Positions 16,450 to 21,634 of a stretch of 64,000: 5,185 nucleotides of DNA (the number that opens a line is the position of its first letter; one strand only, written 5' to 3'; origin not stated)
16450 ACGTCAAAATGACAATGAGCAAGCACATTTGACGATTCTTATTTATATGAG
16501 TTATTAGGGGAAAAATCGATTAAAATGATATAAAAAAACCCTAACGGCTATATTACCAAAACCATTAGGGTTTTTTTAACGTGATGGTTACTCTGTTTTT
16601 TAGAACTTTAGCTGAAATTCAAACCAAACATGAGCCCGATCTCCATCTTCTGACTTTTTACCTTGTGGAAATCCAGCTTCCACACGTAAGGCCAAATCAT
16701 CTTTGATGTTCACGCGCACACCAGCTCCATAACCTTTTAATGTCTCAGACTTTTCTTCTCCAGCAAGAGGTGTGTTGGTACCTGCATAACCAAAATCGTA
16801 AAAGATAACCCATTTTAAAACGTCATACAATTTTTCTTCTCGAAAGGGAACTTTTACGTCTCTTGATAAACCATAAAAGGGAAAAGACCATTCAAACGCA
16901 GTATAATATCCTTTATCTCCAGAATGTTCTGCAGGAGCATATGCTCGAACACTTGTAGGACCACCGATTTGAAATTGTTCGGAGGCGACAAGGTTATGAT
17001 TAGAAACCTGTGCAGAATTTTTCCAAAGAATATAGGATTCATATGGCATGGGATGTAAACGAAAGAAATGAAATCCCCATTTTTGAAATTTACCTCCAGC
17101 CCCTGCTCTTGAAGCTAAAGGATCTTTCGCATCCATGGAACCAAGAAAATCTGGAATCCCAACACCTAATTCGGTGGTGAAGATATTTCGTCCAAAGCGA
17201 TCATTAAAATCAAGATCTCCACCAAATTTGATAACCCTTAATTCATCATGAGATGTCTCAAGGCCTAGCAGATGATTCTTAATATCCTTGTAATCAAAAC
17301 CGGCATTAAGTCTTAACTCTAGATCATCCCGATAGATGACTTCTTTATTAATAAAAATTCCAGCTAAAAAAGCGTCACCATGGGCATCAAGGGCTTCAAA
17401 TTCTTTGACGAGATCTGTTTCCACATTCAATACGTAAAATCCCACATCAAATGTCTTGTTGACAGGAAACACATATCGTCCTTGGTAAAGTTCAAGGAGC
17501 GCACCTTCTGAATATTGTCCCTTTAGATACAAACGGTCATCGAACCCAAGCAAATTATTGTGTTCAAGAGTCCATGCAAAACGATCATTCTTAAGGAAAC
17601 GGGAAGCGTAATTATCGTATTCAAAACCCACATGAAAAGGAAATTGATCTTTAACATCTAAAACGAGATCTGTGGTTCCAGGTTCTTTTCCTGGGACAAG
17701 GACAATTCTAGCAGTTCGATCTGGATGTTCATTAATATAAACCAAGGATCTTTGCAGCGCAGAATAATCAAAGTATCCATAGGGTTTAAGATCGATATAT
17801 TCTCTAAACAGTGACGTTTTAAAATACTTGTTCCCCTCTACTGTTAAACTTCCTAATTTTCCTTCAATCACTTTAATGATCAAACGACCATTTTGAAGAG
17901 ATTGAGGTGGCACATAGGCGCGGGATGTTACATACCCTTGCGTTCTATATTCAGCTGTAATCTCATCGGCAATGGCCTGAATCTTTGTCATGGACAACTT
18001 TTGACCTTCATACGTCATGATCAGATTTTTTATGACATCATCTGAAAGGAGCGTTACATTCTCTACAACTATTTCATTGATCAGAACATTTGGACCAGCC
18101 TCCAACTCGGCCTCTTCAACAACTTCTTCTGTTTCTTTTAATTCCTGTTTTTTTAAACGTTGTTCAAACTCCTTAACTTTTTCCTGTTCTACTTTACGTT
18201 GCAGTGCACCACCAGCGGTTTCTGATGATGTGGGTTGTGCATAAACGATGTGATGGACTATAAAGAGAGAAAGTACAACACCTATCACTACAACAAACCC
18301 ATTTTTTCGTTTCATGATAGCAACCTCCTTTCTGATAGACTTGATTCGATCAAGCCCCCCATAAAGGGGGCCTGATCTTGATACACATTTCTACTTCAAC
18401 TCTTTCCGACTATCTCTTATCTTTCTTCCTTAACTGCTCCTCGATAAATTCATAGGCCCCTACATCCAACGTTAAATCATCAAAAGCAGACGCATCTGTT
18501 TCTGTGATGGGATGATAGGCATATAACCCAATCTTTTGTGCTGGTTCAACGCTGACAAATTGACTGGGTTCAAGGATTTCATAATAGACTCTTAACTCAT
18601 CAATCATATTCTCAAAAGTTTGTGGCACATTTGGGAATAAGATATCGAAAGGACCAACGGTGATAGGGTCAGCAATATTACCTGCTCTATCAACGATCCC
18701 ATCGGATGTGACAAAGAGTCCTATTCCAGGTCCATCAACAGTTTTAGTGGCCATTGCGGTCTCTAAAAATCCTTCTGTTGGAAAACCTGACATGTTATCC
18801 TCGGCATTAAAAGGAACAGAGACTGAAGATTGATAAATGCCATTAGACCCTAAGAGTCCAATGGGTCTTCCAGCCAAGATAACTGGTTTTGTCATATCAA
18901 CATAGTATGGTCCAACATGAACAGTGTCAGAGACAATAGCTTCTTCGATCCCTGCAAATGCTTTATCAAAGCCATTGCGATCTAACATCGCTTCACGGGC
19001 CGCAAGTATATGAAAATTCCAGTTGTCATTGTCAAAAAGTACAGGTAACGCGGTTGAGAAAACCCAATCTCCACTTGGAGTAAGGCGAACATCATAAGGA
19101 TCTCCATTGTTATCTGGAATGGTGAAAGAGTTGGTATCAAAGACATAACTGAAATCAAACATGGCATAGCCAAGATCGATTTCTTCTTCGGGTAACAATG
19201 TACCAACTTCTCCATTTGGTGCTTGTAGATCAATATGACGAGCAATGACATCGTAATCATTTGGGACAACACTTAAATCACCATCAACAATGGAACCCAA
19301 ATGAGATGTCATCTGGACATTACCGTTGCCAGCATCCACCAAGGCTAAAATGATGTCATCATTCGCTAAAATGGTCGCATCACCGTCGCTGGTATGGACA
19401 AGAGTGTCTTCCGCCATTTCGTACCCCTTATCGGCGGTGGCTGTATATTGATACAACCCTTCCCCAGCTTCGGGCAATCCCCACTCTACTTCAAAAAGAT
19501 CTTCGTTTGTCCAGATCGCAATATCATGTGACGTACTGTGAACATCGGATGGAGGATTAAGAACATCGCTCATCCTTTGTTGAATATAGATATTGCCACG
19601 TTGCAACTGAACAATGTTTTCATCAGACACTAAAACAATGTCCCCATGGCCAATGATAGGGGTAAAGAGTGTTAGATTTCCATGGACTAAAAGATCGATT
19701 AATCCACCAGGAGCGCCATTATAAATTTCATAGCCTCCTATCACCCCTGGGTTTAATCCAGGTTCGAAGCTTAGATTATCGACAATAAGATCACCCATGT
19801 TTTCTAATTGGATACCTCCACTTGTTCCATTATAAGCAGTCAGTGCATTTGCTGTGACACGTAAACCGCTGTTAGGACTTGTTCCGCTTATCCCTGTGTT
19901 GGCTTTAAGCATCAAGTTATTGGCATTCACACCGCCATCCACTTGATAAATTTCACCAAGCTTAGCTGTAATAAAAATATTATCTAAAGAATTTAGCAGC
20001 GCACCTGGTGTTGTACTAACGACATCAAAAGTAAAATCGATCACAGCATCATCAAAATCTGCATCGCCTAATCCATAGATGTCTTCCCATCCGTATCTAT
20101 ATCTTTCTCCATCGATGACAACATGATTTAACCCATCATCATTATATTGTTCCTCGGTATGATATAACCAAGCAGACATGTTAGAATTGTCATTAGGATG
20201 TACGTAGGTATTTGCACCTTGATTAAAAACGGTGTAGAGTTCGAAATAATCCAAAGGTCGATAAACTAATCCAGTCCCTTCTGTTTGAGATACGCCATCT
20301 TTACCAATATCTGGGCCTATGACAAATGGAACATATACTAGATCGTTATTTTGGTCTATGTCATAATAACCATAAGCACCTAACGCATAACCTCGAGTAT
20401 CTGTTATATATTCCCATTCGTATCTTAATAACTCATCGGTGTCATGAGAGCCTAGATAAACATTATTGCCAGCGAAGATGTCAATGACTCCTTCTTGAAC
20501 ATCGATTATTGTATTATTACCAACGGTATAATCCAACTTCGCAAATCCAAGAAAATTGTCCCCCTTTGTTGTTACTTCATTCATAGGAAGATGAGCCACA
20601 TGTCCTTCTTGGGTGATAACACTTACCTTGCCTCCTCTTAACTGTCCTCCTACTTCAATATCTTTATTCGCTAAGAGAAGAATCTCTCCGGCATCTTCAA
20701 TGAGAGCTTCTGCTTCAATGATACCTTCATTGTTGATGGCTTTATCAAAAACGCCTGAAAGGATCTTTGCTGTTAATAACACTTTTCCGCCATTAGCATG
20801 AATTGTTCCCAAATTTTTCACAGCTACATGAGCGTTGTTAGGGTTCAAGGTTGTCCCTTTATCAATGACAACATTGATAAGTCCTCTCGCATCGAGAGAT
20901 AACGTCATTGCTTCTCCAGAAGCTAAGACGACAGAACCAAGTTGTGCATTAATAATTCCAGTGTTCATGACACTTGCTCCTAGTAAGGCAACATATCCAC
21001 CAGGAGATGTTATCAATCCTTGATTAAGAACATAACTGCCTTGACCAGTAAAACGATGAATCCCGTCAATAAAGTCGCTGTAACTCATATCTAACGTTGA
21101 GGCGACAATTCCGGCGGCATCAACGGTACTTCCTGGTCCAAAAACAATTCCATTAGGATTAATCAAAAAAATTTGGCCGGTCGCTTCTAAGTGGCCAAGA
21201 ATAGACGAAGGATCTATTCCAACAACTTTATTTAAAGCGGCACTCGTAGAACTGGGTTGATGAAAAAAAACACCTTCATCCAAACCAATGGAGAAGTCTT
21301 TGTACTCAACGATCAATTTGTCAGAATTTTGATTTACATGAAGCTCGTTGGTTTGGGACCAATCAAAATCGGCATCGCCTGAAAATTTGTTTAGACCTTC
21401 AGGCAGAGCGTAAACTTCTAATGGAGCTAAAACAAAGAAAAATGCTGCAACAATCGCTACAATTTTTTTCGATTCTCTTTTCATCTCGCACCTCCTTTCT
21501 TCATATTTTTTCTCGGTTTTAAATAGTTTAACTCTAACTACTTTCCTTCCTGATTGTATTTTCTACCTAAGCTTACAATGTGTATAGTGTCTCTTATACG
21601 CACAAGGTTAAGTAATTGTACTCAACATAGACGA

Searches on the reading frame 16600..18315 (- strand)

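Call 84: search_protein_families(library=pfam, proteins=[window:16600-18315:-], max_evalue=0.00001)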
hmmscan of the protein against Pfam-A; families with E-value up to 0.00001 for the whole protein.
window:16600-18315:- (571 aa): 3 families
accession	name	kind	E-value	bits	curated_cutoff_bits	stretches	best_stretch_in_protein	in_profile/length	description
PF03865.19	ShlB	-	4.1e-22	79.5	22.7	1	213-534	1-310/311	Haemolysin secretion/activation protein ShlB/FhaC/HecB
PF08479.16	POTRA_2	-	7.3e-22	77.4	24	1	78-152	2-76/76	POTRA domain, ShlB-type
PF07244.20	POTRA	-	7.5e-12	46.2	21.3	1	78-152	2-79/79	Surface antigen variable number repeat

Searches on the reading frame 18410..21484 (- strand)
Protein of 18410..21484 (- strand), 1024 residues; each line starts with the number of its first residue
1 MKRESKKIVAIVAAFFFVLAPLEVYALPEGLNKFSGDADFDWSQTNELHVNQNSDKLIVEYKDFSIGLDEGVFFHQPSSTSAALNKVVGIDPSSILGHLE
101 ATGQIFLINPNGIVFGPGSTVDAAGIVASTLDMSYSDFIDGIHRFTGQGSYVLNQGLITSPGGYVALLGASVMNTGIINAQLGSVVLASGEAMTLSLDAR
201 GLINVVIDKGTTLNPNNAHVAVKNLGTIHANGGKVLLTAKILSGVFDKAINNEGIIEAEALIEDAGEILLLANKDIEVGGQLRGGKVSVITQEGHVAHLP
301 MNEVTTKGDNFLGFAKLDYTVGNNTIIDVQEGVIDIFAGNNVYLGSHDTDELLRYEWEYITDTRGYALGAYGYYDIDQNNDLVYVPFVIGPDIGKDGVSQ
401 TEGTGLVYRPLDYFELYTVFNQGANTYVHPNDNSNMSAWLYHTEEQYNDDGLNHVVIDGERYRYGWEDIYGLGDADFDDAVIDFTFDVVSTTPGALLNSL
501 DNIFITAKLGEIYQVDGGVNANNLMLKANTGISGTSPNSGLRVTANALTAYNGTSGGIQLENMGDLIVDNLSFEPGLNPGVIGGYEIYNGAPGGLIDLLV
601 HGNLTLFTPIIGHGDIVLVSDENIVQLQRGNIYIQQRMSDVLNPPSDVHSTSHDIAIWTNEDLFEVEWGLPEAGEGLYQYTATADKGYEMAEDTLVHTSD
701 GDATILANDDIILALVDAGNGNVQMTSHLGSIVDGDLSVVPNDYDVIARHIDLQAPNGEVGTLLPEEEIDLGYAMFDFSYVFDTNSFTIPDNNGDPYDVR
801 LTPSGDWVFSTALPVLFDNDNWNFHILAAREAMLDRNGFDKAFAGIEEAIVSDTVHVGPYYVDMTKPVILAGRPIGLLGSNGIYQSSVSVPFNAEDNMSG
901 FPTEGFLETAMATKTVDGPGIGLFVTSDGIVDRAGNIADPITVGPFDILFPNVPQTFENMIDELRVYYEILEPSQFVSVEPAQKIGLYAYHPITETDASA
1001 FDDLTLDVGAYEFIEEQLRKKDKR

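Call 84: search_protein_families(library=pfam, proteins=[window:18410-21484:-], max_evalue=0.00001)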
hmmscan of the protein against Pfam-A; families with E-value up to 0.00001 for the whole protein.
window:18410-21484:- (1024 aa): 1 family
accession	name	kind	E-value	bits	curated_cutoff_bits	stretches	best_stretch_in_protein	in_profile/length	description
PF05860.19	TPS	-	1.3e-31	110.9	33.5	1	44-282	19-250/252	TPS secretion domain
